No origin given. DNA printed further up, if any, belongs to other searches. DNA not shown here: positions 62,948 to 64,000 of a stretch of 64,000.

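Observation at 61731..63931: Candidate abortive-infection/defence module: two overlapping genes with the RNQxAH HEPN motif, one membrane-anchored, with a 28-nt repeat at the gene 3' ends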

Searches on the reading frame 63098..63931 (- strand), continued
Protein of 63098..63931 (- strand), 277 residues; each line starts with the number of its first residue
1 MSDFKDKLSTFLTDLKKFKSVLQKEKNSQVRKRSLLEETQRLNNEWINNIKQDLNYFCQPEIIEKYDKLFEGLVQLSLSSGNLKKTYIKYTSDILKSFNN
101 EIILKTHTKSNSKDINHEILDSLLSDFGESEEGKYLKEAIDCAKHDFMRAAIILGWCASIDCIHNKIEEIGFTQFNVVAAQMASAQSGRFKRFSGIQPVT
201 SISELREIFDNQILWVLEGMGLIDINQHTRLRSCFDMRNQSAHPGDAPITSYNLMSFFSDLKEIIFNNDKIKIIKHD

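Call 18: find_related_loci(query=A1, collection=genome_contigs, flank=6000)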
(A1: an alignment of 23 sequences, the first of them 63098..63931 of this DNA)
Query A1 (277 aa) in genome_contigs; peptide patterns used: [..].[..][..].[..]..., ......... (x = any residue, [..] = any of these).
112 stretches matched a pattern; 53 encode a relative of the query (tblastn E <= 1e-3); 53 distinct loci.
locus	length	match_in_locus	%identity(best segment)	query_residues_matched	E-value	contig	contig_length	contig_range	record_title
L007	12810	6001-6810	50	7-273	1e-85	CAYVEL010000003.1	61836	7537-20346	MAG TPA_asm: uncultured Candidatus Saccharibacteria bacterium isolate SRP220891_co5_92 genome assembly, contig: NODE_143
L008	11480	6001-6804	49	6-273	4e-84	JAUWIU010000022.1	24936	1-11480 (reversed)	MAG: Phycisphaerae bacterium isolate CSMAG_2302 CSMAG_2302_k127_9588955_length_24936_cov_17.5031, whole genome shotgun s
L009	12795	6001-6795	48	7-268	7e-83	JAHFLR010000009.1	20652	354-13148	MAG: bacterium isolate nzgw438 NODE_4388_length_20653_cov_2.645967, whole genome shotgun sequence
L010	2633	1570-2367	51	8-273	1e-84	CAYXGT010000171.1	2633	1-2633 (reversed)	MAG TPA_asm: uncultured Pirellulales bacterium isolate binchicken_co262_293 genome assembly, contig: NODE_50528_length_2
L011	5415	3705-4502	46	6-273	6e-83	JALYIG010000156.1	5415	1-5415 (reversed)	MAG: Acidobacteriota bacterium isolate HIE bin19 SD1475-77_k127_120299, whole genome shotgun sequence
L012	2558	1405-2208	47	6-273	7e-84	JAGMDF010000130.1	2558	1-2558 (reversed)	MAG: candidate division WOR-3 bacterium isolate RS_17_4 ZL495.bin.4.fa_130, whole genome shotgun sequence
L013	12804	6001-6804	46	6-273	2e-81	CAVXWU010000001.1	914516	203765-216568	MAG: uncultured Verrucomicrobiae bacterium isolate MFD04944.bin.1.206 genome assembly, contig: contig_13458, whole genom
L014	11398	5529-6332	48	6-273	1e-81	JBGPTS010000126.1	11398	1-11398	MAG: Candidatus Binatia bacterium isolate OBJ1_062018_110_62 k141_56055_length_11398_cov_11.9798, whole genome shotgun s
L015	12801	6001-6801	47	6-272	4e-81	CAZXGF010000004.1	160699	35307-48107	MAG TPA_asm: uncultured Verrucomicrobiota bacterium isolate binchicken_co89_561 genome assembly, contig: NODE_36_length_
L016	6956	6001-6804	46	6-273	2e-81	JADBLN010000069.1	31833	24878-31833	MAG: Acidobacteria bacterium isolate Bin2_14.8m NODE_75_length_31833_cov_16.694034, whole genome shotgun sequence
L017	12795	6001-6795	48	8-273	9e-81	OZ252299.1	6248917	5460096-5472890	MAG: Myxococcota bacterium isolate d096e52c-8650-4dc2-924d-61961b4435f2 genome assembly, chromosome: 1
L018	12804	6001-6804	47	6-273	6e-80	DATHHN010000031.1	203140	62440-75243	MAG TPA_asm: Edaphobacter sp. isolate SMAG_U12501 k141_288452, whole genome shotgun sequence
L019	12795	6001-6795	46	12-272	4e-80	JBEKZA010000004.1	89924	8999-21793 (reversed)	MAG: Sedimentisphaerales bacterium isolate SPRUCE 688 SPRUCE_688_4, whole genome shotgun sequence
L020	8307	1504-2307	48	6-273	2e-79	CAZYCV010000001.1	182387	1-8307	MAG TPA_asm: uncultured Terracidiphilus sp. isolate binchicken_co3_357 genome assembly, contig: NODE_110_length_182387_c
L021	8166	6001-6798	49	8-273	7e-79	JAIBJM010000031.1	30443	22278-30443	MAG: Gammaproteobacteria bacterium isolate CR_Sed_300A_bin.96 scaffold_36, whole genome shotgun sequence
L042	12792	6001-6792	44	7-273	2e-70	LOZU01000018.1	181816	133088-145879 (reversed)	Burkholderia pyrrocinia strain MSMB1755 MSMB1755_115, whole genome shotgun sequence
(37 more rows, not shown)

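Call 22: search_solved_structures(query=A2, max_evalue=10, show_alignments=2)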
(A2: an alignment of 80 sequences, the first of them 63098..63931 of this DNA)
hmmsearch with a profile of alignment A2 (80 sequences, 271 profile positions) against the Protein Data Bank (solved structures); distinct sequences matched with E-value up to 10: 6.
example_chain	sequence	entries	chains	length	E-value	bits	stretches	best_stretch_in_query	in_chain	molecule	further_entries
4jjy_A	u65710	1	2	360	1.1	12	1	10-99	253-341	Programmed cell death 6-interacting protein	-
2kj8_A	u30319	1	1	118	1.1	12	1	187-222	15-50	Putative prophage CPS-53 integrase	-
2oex_A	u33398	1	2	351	1.3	11.8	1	10-99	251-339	Programmed cell death 6-interacting protein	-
2ojq_A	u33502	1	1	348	1.3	11.8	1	10-99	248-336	Programmed cell death 6-interacting protein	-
3u25_A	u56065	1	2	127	1.9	11.2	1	221-262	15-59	Azurin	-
9cfs_A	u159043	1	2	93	3.6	10.3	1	5-75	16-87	Long regulatory protein rop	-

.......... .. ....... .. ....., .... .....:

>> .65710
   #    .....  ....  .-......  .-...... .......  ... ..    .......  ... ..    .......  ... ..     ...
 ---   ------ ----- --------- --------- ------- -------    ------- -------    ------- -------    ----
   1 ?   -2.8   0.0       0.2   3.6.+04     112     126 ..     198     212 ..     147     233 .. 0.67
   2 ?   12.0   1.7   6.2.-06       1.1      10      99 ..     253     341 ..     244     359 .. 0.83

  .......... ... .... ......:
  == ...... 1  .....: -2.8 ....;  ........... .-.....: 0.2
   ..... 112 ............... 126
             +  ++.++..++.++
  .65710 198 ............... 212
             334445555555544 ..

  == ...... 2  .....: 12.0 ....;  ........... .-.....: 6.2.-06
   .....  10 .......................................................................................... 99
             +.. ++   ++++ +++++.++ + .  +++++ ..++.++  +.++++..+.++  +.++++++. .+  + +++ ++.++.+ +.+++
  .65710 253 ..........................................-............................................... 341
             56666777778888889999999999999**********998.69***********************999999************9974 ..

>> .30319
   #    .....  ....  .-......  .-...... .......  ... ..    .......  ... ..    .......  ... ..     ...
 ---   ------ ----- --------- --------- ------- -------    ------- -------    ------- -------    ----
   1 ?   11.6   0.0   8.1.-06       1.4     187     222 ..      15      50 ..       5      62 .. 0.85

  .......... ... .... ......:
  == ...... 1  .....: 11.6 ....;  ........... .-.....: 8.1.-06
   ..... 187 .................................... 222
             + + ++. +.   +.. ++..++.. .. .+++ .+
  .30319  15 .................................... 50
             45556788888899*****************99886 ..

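Call 26: find_homologous_proteins(query=L002:9378-9986:+)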
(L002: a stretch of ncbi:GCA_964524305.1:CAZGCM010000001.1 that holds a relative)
Query L002:9378-9986:+ (203 aa): 35 proteins with E <= 0.001 among 347 candidates.
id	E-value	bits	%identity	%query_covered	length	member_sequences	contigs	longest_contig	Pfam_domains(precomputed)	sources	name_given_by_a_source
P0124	6.2e-125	432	100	100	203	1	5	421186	-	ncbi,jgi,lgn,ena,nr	ncbi:MAG TPA: hypothetical protein PKZ36_00295 [Candidatus Paceibacterota bacterium]|nr:hypothetical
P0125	2.4e-66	241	58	98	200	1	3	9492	-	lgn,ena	-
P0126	2.3e-64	234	57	98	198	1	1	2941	-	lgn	-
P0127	9.9e-61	223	53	99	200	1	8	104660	-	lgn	-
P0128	3.5e-58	214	51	100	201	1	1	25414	-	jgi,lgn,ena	-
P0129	3.4e-47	178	44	100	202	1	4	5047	-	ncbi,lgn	-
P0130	7.3e-46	174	43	100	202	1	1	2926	-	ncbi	-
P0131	1.1e-45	174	45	98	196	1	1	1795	-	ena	-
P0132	1.1e-45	174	43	100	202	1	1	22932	-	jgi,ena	-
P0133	4.5e-45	172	42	100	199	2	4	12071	-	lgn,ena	-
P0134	1.2e-44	170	43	100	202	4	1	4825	-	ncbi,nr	ncbi:MAG: hypothetical protein PHW82_15090 [Bacteroidales bacterium]|nr:hypothetical protein [Bacter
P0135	2.4e-44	169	42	100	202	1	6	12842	-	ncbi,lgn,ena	-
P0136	8.8e-43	164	41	98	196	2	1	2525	-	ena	-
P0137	1.1e-42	164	43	99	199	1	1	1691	-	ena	-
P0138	9.7e-41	157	42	99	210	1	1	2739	-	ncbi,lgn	ncbi:MAG: hypothetical protein ACFFCW_47760 [Candidatus Hodarchaeota archaeon]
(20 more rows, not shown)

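Call 27: search_protein_families(library=pfam, proteins=[L002:9378-9986:+, L004:7396-7998:+, L017:5365-5976:+, L042:5327-5980:+, L002:8128-8871:+, L002:7190-7987:-, L002:6865-7059:-, L002:6460-6822:-, L002:4749-6293:-], max_evalue=0.1)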
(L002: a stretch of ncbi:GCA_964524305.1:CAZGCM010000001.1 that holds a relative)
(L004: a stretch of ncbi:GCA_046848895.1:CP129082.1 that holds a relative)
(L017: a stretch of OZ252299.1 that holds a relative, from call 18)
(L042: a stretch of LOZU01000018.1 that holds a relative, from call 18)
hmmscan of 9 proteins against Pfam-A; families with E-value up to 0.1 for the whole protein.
L002:9378-9986:+ (203 aa): 0 families

L004:7396-7998:+ (201 aa): 0 families

L017:5365-5976:+ (204 aa): 0 families

L042:5327-5980:+ (218 aa): 0 families

L002:8128-8871:+ (248 aa): 11 families
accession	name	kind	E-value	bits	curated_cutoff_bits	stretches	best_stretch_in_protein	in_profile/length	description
PF17032.10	Zn_ribbon_15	-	0.00039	21.6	28.9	1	64-109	36-72/73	zinc-ribbon family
PF01155.25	HypA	-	0.0024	18.3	28.9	1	79-112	60-95/112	Hydrogenase/urease nickel incorporation, metallochaperone, hypA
PF09565.16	RE_NgoFVII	-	0.0039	17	23.8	1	104-127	88-111/162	NgoFVII restriction endonuclease N-terminal PLD domain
PF12773.13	DZR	-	0.004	17.7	27.3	1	92-110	1-19/45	Double zinc ribbon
PF13240.11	Zn_Ribbon_1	-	0.0058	16.8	25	1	92-109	2-19/23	zinc-ribbon domain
PF04606.18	Ogr_Delta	-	0.0064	16.8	26.3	1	105-120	1-16/47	Ogr/Delta-like zinc finger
PF07191.17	Zn_ribbon_6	-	0.009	16.4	25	1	84-115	11-41/67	Double zinc ribbon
PF13248.11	Zn_ribbon_3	-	0.019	14.9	27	1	89-109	2-22/26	zinc-ribbon domain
PF00684.25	DnaJ_CXXCXGXG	-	0.031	15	32.7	1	77-112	29-64/65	DnaJ central domain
PF09788.14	Tmemb_55A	-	0.043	13.4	30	1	81-142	144-210/248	Transmembrane protein 55A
PF18912.6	DZR_2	-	0.054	13.8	27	1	86-109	18-42/56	Double zinc ribbon domain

L002:7190-7987:- (265 aa): 0 families

L002:6865-7059:- (64 aa): 1 family
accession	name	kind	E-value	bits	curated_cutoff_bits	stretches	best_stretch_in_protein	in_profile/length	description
PF24905.1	TTC3_9th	-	0.0064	16.7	27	1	5-24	3-22/60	TTC3, helical domain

L002:6460-6822:- (120 aa): 2 families
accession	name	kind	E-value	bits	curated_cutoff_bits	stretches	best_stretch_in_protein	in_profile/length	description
PF00239.26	Resolvase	-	1.3e-11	45.2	23.3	1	7-111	1-100/145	Resolvase, N terminal domain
PF17924.6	TetR_C_19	-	0.072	13.9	26.8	0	21-76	16-69/117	Tetracyclin repressor-like, C-terminal domain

L002:4749-6293:- (514 aa): 5 families
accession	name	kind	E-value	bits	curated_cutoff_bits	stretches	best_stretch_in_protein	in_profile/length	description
PF00239.26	Resolvase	-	5.8e-31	108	23.3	1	13-158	2-143/145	Resolvase, N terminal domain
PF07508.19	Recombinase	-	4.1e-19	69.2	21.1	1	184-269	1-97/102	Recombinase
PF13408.12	Zn_ribbon_recom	-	0.00097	19.9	25.3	1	293-343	6-56/58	Recombinase zinc beta ribbon domain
PF04708.17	Pox_F16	-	0.002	18.1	30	1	19-97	6-79/215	Poxvirus F16 protein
PF11149.13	DUF2924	-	0.082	13.6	31.2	0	389-450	30-91/135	Protein of unknown function (DUF2924)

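Call 28: predict_structure(alignment_id=A2)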
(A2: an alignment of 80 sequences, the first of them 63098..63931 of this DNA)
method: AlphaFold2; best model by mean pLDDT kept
length: 277 residues; sequences in the alignment: 80
mean_pLDDT: 92.8   pTM: 0.72
mean pLDDT of the five models: 92.8, 92.8, 92.1, 92.0, 91.6
residues with pLDDT >= 90: 219; 70-90: 49; 50-70: 9; < 50: 0
segments of 3 or more residues with pLDDT < 50: none
pLDDT, mean of each block of 10 residues (from residue 1): 87 98 97 97 97 91 97 96 96 97 85 75 83 90 92 96 96 98 95 94 95 97 98 96 81 93 95 81
secondary structure, 60 per line:
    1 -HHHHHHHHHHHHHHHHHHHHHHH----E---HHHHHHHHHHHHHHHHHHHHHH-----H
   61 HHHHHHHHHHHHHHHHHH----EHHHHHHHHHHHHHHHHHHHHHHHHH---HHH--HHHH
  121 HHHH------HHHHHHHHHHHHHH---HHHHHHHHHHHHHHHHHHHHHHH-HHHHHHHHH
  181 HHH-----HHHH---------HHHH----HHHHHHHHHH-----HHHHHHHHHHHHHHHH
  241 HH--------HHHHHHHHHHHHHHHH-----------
elements in order: H2-24 H33-54 H60-78 H84-108 H117-124 H131-144 H148-170 H172-183 H189-192 H202-205 H210-219 H225-242 H251-266
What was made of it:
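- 63098..63931 (-): AF_1680-family (Pfam PF27235) protein, 277 aa. It has an N-terminal four-helix domain (residues 1-124) and a C-terminal HEPN-like domain. The AF2 model has pLDDT 92.8 and is all-alpha (call 28).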

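Call 54: predict_structure(alignment_id=A4)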
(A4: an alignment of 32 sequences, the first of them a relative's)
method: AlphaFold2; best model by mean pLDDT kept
length: 203 residues; sequences in the alignment: 32
mean_pLDDT: 84.7   pTM: 0.64
mean pLDDT of the five models: 84.7, 84.2, 83.6, 82.4, 81.7
residues with pLDDT >= 90: 145; 70-90: 23; 50-70: 6; < 50: 29
segments of 3 or more residues with pLDDT < 50: 42-69
pLDDT, mean of each block of 10 residues (from residue 1): 74 92 91 80 37 34 40 92 91 96 94 93 98 97 98 96 97 97 98 98 94
secondary structure, 60 per line:
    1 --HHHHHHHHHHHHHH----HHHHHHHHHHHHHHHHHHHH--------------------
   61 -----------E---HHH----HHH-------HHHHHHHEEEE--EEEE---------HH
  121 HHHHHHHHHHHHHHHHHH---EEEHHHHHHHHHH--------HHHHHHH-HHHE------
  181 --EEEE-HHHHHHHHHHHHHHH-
elements in order: H3-16 H21-40 H93-99 E100-103 E106-109 H119-138 E142-144 H145-154 H163-169 E183-186 H188-202

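Call 55: fold_search(model_id=the predicted structure, library=pdb)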
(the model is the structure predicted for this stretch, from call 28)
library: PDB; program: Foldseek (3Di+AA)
matches with E <= 10: 120; with E <= 0.001: 0
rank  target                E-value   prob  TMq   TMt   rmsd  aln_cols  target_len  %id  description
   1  8jh7_D                4.6e-01  0.85  0.31  0.21  17.7       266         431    7  FZD6 in inactive state (released 2024-01-17)
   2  8jbb_B                7.4e-01  0.51  0.29  0.19  18.1       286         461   10  Crystal Structure of the Csm6 from Thermus thermophilus HB8 in complex with A2>p (released 2023-12-13)
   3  6iiu                  7.4e-01  0.28  0.23  0.15  18.1       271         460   11  Crystal structure of the human thromboxane A2 receptor bound to ramatroban (released 2018-12-19)
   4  4or2_A                8.1e-01  0.18  0.23  0.19  16.4       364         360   10  Human class C G protein-coupled metabotropic glutamate receptor 1 in complex with a negative allosteric modulator (released 2014-03-19)
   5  8jbb_A                1.0e+00  0.28  0.24  0.16  19.2       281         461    9  Crystal Structure of the Csm6 from Thermus thermophilus HB8 in complex with A2>p (released 2023-12-13)
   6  1ydi_A                1.1e+00  0.20  0.24  0.26  17.9       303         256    9  Human Vinculin Head Domain (VH1, 1-258) in Complex with Human Alpha-Actinin's Vinculin-Binding Site (Residues 731-760) (released 2005-07-19)
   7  4yay                  1.5e+00  0.13  0.21  0.16  16.2       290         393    9  XFEL structure of human Angiotensin Receptor (released 2015-04-22)
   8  8jbc_B                1.7e+00  0.33  0.30  0.20  17.8       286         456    9  Crystal Structure of the Csm6 K137A mutant from Thermus thermophilus HB8 in its apo form (released 2023-12-13)
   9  4qin                  1.7e+00  0.30  0.29  0.19  19.6       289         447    9  Structure of the human smoothened receptor in complex with SAG1.5 (released 2014-07-23)
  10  4or2_B                2.0e+00  0.11  0.23  0.18  16.6       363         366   10  Human class C G protein-coupled metabotropic glutamate receptor 1 in complex with a negative allosteric modulator (released 2014-03-19)
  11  1m6t                  2.4e+00  0.35  0.20  0.40   6.4       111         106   15  CRYSTAL STRUCTURE OF B562RIL, A REDESIGNED FOUR HELIX BUNDLE (released 2002-11-06)
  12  6me9_B                2.5e+00  0.15  0.30  0.24  13.4       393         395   12  XFEL crystal structure of human melatonin receptor MT2 in complex with ramelteon (released 2019-04-24)
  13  6kcr_C                2.7e+00  0.18  0.21  0.32  11.0       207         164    9  X-ray structure of the MtlR-HPr complex from Escherichia coli (released 2019-10-09)
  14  7ae8_A                2.8e+00  0.44  0.26  0.43  10.6       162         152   11  Crystal structure of HEPN(R102A) toxin (released 2020-12-30)
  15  5fsh_B                2.8e+00  0.15  0.24  0.17  18.4       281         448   10  Crystal structure of Thermus thermophilus Csm6 (released 2016-01-27)
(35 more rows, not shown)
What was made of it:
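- Foldseek against PDB gives nothing significant (call 55).
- Tried and rejected: Foldseek against PDB found nothing significant (call 55).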

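Call 63: search_protein_families(library=pfam, alignment_id=A6, max_evalue=0.00001)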
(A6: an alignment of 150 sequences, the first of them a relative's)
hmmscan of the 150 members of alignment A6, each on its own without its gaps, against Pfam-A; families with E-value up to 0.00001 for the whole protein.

A. member 1, L004:6805-7275:- (157 aa): 0 families

B. families by the number of members that match (of 150 scanned): 140 families (the first 25 are shown)
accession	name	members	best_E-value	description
PF00589.27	Phage_integrase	5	4.5e-45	Phage integrase family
PF01555.25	N6_N4_Mtase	4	3.9e-45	DNA methylase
PF00717.28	Peptidase_S24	3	9.4e-29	Peptidase S24-like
PF02899.23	Phage_int_SAM_1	3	2.3e-16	Phage integrase, N-terminal SAM-like domain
PF01726.22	LexA_DNA_bind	3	6.6e-15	LexA DNA binding domain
PF01012.27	ETF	2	3.9e-48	Electron transfer flavoprotein domain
PF10881.14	DUF2726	2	1.2e-25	Protein of unknown function (DUF2726)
PF02452.23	PemK_toxin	2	1.5e-18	PemK-like, MazF-like toxin of type II toxin-antitoxin system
PF00583.31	Acetyltransf_1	2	2.6e-14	Acetyltransferase (GNAT) family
PF13508.13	Acetyltransf_7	2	8.8e-14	Acetyltransferase (GNAT) domain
PF01844.29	HNH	2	2.7e-09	HNH endonuclease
PF14279.12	HNH_5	2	4.2e-06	HNH endonuclease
PF00209.24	SNF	1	5.2e-116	Sodium:neurotransmitter symporter family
PF03590.20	AsnA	1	6.3e-83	Aspartate-ammonia ligase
PF01979.26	Amidohydro_1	1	7.9e-82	Amidohydrolase family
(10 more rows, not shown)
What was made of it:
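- Many neighbours are housekeeping genes (call 63).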

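Call 64: search_protein_families(library=padloc, alignment_id=A6, max_evalue=0.00001)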
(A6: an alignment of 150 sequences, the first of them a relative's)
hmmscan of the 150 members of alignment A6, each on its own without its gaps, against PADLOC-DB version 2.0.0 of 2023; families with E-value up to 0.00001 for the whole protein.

A. member 1, L004:6805-7275:- (157 aa): 0 families

B. families by the number of members that match (of 150 scanned): 141 families (the first 25 are shown)
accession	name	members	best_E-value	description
PDLC03644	MTase_III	4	1.4e-84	Type III methyltransferase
PDLC03353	MTase_II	4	2e-66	Type II methyltransferase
PDLC03636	MTase_III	4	4e-57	Type III methyltransferase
PDLC03635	MTase_III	4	2.4e-38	Type III methyltransferase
PDLC03299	MTase_II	4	2.7e-38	Type II methyltransferase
PDLC03387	MTase_II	4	8e-38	Type II methyltransferase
PDLC03371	MTase_II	4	6.8e-37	Type II methyltransferase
PDLC03216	MTase_II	4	2.9e-24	Type II methyltransferase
PDLC03300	MTase_II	4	8.6e-22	Type II methyltransferase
PDLC03738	oMTase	4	1.9e-20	orphan methyltransferase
PDLC03265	MTase_II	4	8.1e-20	Type II methyltransferase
PDLC03339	MTase_II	4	2.1e-16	Type II methyltransferase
PDLC03641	MTase_III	3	7.6e-102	Type III methyltransferase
PDLC03714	oMTase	3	4.9e-88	orphan methyltransferase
PDLC03350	MTase_II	3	1.1e-71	Type II methyltransferase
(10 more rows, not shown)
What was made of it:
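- Neighbourhoods are variable and include integrases, DNA methylases, MazF and Abi_2 (calls 63, 64).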

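Call 85: search_protein_families(library=phrogs, proteins=[window:63098-63931:-, P0124, L002:8128-8871:+, L002:7190-7987:-, L002:6865-7059:-, L002:6460-6858:-, L002:4749-6293:-], max_evalue=0.01)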
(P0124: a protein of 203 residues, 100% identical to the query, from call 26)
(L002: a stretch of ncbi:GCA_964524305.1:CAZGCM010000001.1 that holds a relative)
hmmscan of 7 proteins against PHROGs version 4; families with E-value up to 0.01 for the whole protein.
window:63098-63931:- (277 aa): 1 family
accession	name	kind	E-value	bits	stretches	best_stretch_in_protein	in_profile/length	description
phrog_27609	-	unknown function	3.9e-09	36.9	1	131-269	28-157/418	-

P0124 (203 aa): 0 families

L002:8128-8871:+ (248 aa): 8 families
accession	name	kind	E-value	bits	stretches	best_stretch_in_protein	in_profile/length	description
phrog_8436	-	unknown function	1.8e-07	32.2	1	59-116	36-90/110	-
phrog_8032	-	unknown function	4.7e-05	24.6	1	67-116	53-100/173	-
phrog_14275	-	unknown function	0.00046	20.9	1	92-147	6-62/178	-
phrog_9700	-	unknown function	0.001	19.1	1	86-120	3-37/483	-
phrog_23817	-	unknown function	0.0018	19.4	1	88-135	4-53/110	-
phrog_31852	-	unknown function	0.0053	18.2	0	65-112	71-117/121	-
phrog_10292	-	unknown function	0.0071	17.3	1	90-131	4-47/136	-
phrog_12167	-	unknown function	0.0078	17.4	0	85-121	138-173/182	-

L002:7190-7987:- (265 aa): 1 family
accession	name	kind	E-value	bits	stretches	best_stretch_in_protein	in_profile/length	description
phrog_4324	-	unknown function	0.0027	18.9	0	46-76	6-35/89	-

L002:6865-7059:- (64 aa): 0 families

L002:6460-6858:- (132 aa): 3 families
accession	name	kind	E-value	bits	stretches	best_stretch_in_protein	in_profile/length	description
phrog_95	-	integration and excision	4.7e-09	36.4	1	13-122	84-193/651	integrase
phrog_6620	-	integration and excision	1.2e-06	29.2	1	14-124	53-155/201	transposase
phrog_125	-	DNA, RNA and nucleotide metabolism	0.00054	20.6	1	11-123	14-111/254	DNA invertase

L002:4749-6293:- (514 aa): 3 families
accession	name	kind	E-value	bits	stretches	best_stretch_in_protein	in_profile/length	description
phrog_95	-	integration and excision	2e-96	325.1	1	13-463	91-544/651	integrase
phrog_125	-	DNA, RNA and nucleotide metabolism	3.9e-34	119.3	1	13-270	23-247/254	DNA invertase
phrog_6620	-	integration and excision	9.5e-06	26.3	1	8-136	54-173/201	transposase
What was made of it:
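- On Integron gene cassette / attC: The neighbouring recombinases are serine-type (calls 27, 85).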

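Call 86: search_dna_similar(query=window:63098-63931:-, collection=plasmids, mode=protein, max_rows=15)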
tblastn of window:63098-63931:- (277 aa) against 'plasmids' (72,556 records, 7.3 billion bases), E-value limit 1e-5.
No match.

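Call 87: search_dna_similar(query=window:63098-63931:-, collection=phages, mode=protein, max_rows=15, max_evalue=0.001)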
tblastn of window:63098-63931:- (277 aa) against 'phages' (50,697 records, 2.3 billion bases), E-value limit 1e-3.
No match.
